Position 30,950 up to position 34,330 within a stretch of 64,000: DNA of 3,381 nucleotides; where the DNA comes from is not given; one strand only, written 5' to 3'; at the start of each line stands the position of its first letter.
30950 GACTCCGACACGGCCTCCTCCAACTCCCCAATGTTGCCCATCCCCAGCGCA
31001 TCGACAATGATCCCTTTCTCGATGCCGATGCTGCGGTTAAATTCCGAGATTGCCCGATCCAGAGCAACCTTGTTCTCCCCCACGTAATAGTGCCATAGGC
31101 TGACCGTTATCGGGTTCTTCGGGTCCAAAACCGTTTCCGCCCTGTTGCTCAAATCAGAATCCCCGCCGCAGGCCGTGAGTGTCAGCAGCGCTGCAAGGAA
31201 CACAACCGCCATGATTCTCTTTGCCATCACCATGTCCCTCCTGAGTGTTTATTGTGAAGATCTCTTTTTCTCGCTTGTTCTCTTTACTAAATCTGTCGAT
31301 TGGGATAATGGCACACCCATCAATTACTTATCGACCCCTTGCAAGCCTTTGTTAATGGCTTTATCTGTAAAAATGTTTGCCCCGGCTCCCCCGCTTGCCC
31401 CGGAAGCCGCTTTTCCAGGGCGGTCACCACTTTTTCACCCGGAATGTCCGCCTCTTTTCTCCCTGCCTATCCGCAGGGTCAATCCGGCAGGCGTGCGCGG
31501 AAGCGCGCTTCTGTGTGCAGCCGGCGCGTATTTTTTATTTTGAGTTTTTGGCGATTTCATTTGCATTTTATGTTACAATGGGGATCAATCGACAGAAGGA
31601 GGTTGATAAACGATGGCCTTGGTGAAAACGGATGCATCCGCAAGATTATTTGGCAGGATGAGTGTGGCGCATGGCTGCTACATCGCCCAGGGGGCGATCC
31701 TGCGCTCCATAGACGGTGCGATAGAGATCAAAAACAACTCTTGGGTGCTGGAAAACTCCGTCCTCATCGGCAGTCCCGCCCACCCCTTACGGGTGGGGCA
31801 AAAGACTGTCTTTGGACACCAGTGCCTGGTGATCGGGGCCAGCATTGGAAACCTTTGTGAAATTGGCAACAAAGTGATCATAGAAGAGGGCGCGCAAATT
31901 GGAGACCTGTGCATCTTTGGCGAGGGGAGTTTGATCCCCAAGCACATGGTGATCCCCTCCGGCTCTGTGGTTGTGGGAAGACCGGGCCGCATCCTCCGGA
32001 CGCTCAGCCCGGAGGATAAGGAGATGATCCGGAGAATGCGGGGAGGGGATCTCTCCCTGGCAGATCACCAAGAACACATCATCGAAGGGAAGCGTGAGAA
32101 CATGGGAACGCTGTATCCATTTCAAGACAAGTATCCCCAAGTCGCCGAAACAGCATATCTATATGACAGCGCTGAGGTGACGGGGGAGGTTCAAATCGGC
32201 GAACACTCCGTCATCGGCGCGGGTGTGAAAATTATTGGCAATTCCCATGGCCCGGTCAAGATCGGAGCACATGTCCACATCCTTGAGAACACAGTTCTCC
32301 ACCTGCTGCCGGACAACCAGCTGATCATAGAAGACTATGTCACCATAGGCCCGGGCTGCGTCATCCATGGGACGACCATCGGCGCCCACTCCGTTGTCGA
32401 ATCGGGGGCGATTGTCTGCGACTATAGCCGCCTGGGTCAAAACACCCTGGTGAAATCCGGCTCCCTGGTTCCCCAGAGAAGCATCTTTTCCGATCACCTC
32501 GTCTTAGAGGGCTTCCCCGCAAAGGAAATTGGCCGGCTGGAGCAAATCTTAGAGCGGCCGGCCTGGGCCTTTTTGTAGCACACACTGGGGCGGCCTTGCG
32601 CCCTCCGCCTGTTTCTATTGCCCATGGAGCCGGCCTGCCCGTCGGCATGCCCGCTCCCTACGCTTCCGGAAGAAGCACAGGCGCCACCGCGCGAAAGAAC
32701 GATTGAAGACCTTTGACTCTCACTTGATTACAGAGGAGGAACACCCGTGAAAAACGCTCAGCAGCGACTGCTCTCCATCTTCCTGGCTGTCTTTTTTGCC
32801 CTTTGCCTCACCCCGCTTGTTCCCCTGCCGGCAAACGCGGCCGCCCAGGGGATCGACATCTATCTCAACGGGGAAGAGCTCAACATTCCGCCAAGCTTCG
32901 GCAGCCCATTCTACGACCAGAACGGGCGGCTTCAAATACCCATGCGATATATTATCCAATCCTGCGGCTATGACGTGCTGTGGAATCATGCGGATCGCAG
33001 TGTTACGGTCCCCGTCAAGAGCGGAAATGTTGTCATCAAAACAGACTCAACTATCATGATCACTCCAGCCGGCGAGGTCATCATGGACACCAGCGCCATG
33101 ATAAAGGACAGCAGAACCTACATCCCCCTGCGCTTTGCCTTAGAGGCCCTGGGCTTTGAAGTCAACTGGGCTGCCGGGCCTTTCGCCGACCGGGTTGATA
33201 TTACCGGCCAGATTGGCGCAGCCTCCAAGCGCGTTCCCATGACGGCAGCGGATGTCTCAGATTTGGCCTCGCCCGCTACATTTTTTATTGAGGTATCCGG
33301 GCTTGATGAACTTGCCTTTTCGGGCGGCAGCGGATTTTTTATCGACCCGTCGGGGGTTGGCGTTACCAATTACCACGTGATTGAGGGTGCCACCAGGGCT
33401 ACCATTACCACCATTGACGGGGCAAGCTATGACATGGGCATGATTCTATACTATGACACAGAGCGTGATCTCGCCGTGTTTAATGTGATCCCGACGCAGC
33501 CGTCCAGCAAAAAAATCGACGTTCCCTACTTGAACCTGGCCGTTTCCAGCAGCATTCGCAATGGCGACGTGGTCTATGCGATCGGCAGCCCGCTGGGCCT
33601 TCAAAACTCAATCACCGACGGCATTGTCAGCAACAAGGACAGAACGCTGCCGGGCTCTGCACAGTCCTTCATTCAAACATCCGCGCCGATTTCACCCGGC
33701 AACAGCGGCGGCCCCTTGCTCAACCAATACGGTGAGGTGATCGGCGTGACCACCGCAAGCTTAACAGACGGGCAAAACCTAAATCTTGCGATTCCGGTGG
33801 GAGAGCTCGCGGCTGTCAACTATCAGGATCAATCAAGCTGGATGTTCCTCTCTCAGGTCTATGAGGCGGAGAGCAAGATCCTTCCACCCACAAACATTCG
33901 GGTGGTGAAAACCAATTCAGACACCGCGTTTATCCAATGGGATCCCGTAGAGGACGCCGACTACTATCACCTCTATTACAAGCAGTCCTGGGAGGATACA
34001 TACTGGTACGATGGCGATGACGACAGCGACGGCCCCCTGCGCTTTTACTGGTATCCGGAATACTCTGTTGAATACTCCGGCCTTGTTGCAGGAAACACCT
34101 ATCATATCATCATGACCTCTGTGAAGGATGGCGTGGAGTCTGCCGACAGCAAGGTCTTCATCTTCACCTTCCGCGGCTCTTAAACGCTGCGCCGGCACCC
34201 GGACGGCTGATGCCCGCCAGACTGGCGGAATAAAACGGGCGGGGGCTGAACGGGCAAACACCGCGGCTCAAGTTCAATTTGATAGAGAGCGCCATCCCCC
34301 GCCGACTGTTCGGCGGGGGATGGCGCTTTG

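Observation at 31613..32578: Tandem gamma-CA-like protein with Zn ligands split complementarily between domains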

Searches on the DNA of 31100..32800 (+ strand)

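Call 50: search_rna_families(source=window, start=31100, end=32800, threshold=evalue, max_evalue=1)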
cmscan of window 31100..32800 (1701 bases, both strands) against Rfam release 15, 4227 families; matches with E-value up to 1: 2.
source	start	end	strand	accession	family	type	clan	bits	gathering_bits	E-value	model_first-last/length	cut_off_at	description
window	32738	32800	-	RF00292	snoTBR5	Gene; snRNA; snoRNA; CD-box;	-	21.2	44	0.042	1-94/94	no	Small nucleolar RNA TBR5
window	32024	32092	+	RF02937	Clostridiales-2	Gene; sRNA;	-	17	58.6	0.81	1-82/82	no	Clostridiales-2 RNA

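Call 52: search_rna_families(sources=[L013, L015, L016, L021, L025, L032, L037, L038, L039, L044, L047, L048, L051], threshold=gathering)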
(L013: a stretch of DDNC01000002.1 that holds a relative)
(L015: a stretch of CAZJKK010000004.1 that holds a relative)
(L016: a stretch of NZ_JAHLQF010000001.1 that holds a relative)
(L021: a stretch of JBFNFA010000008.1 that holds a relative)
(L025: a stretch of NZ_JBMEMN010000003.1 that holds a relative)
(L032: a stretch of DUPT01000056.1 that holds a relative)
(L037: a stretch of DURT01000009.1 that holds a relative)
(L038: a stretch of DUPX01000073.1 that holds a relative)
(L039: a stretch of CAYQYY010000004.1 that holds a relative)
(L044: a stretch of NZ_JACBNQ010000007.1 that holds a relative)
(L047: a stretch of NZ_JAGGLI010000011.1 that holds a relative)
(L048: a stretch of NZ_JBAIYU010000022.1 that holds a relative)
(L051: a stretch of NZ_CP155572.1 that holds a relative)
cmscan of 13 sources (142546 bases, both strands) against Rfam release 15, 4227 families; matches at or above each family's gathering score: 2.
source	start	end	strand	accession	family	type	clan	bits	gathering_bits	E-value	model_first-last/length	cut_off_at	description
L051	6165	6396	+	RF02005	group-II-D1D4-6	Intron;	CL00102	140.7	49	1.1e-39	1-225/225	no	Group II catalytic intron D1-D4-6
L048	3357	3442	+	RF01051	c-di-GMP-I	Cis-reg; riboswitch;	CL00126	73.2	35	4.1e-12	1-87/87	no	c-di-GMP-I riboswitch aptamer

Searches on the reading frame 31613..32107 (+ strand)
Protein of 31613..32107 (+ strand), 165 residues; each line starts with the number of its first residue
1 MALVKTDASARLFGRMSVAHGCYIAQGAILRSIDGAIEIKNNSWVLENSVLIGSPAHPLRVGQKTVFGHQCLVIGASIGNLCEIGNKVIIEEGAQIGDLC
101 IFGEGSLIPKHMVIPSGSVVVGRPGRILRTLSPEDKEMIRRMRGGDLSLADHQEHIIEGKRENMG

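Call 20: search_solved_structures(query=window:31613-32107:+, max_evalue=0.001, show_alignments=5)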
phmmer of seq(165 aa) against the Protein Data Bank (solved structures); distinct sequences matched with E-value up to 0.001: 60.
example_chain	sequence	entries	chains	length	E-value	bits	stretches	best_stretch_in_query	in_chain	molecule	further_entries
9rmq_A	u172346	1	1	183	5.4e-22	81.7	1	9-140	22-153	Gamma carbonic anhydrase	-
1v3w_A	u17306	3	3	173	5e-18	68.8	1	7-150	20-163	ferripyochelin binding protein | 173aa long hypothetical ferripyochelin binding protein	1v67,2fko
4n27_A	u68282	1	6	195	3.3e-17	66.1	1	9-140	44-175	Bacterial transferase hexapeptide repeat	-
7zw9_A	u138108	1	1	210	6.4e-16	61.9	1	9-141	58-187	Bacterial transferase hexapeptide family protein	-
4mfg_A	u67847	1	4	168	1.7e-15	60.6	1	8-152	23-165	Putative acyltransferase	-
9qev_A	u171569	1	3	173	5.9e-15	58.8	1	11-151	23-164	Carbonic anhydrase, family 3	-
9f5x_s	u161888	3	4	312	5.5e-14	55.6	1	8-141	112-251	Mitochondrial NADH:ubiquinone oxidoreductase 32 kDa subunit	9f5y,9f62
9qez_D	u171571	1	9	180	1.1e-13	54.7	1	11-155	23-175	Carbonic anhydrase mutant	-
6ive_A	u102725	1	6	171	3.3e-13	53.1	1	10-135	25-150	Ferripyochelin-binding protein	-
3vnp_A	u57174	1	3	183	3.3e-13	53.1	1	29-143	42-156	Hypothetical conserved protein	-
6sc4_A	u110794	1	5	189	1.1e-12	51.5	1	10-158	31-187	Uncharacterized protein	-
9jyw_A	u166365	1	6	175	1.1e-12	51.4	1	41-156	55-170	Gamma carbonic anhydrase family protein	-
8gpm_A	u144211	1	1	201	1.2e-12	51.2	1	9-141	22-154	Carbonic anhydrase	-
8gpp_A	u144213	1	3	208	1.3e-12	51.2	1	9-141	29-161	Carbonic anhydrase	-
1xhd_A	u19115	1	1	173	6.6e-12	48.9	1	45-144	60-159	putative acetyltransferase/acyltransferase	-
3tio_A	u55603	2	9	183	8e-12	48.6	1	55-143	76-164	Protein YrdA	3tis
1kqa_A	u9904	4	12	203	1.5e-06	31.5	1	41-137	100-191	GALACTOSIDE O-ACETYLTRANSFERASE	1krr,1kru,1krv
3srt_A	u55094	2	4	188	0.00022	24.4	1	75-131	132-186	Maltose O-acetyltransferase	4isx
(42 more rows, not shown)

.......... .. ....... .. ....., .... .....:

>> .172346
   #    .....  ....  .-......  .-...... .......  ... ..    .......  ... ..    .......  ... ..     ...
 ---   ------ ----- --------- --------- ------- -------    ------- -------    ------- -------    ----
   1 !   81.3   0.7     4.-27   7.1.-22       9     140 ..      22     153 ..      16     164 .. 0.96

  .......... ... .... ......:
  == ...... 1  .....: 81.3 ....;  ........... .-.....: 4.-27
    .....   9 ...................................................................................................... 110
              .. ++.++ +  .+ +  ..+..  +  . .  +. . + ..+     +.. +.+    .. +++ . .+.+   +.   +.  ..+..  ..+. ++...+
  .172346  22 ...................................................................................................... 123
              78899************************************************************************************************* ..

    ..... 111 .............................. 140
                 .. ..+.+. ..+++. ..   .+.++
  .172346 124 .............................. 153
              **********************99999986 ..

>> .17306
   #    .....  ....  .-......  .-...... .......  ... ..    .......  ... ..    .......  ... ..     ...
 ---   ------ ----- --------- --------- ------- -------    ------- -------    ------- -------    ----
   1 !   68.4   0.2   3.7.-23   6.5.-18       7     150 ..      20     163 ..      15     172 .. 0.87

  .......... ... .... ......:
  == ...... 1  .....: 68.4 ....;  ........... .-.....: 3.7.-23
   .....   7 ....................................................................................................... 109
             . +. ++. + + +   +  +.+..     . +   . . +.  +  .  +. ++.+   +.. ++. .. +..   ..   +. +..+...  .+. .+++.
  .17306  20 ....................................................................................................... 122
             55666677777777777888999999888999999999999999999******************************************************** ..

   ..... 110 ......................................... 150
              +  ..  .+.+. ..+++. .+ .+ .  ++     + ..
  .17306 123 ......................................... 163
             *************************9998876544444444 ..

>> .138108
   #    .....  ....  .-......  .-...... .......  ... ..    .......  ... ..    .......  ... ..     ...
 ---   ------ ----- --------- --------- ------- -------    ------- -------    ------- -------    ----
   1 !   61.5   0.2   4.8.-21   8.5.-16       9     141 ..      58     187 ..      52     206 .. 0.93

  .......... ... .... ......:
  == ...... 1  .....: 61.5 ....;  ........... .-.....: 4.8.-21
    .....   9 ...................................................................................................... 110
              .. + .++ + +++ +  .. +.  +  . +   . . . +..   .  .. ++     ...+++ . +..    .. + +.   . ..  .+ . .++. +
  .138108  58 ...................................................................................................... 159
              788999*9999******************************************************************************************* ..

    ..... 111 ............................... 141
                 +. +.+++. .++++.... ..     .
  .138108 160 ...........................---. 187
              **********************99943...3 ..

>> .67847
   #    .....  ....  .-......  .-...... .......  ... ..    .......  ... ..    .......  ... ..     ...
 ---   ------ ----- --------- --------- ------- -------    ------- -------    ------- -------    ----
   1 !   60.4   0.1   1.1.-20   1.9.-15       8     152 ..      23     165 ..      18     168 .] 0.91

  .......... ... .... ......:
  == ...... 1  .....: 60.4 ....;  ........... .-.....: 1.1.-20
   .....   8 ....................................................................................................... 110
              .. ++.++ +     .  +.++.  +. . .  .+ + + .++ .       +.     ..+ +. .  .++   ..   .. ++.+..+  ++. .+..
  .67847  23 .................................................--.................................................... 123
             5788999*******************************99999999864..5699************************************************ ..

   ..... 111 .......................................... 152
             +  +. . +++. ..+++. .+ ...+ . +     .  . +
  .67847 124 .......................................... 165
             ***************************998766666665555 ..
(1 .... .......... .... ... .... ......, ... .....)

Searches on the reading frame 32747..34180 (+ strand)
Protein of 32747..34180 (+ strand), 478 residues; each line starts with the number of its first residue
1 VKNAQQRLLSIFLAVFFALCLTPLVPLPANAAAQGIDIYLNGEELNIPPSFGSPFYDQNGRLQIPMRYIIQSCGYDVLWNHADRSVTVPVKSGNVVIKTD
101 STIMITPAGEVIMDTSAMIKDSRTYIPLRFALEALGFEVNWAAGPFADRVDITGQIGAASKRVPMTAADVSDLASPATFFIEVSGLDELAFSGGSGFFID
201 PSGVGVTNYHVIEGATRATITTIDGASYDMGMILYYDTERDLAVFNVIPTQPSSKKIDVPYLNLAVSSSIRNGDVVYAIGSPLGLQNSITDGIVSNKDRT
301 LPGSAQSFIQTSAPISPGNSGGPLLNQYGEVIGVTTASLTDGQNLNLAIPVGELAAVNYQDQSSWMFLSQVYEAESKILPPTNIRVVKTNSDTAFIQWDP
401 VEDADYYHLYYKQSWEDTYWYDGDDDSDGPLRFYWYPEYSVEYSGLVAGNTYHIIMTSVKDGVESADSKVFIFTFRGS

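Call 62: search_protein_families(library=pfam, proteins=[window:32747-34180:+], max_evalue=0.00001)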
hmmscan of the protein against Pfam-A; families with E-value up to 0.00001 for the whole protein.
window:32747-34180:+ (478 aa): 3 families
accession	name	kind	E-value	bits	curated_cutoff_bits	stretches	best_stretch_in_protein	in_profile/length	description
PF13365.12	Trypsin_2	-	2.1e-30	106.8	27.6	1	194-334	1-144/144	Trypsin-like peptidase domain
PF07833.16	Cu_amine_oxidN1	-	1.6e-20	73.5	24.2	1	41-143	3-101/108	Copper amine oxidase N-terminal domain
PF00089.32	Trypsin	-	3.2e-10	40.6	20.6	1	194-352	27-214/220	Trypsin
